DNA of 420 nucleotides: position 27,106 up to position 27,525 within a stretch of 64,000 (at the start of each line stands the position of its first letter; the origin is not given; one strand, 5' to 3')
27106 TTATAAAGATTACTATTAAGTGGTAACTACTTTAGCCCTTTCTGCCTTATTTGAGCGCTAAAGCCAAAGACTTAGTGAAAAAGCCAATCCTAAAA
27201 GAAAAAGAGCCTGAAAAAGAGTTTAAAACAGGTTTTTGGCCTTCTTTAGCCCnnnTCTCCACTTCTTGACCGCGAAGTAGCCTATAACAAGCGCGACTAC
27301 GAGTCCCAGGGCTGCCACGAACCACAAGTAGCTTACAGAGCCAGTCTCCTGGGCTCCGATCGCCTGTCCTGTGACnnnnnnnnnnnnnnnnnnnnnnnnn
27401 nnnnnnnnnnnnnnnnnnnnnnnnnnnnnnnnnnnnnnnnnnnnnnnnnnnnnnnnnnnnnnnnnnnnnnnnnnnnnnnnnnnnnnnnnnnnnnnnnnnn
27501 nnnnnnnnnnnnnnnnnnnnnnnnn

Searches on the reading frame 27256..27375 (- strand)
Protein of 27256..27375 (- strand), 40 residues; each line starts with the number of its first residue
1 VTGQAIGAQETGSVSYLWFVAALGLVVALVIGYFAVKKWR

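Call 54: search_protein_families(library=ncbifam, proteins=[window:27256-27375:-], max_evalue=10)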
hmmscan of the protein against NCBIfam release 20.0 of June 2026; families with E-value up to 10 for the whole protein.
seq(40 aa): 2 families
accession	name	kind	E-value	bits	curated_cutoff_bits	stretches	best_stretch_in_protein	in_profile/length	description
TIGR01167.1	LPXTG_anchor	domain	0.078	13.7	15.9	1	11-38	5-31/34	LPXTG cell wall anchor domain-containing protein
TIGR03053.1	PS_I_psaM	equivalog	0.091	12.3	22.85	1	23-37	8-22/29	photosystem I reaction center subunit XII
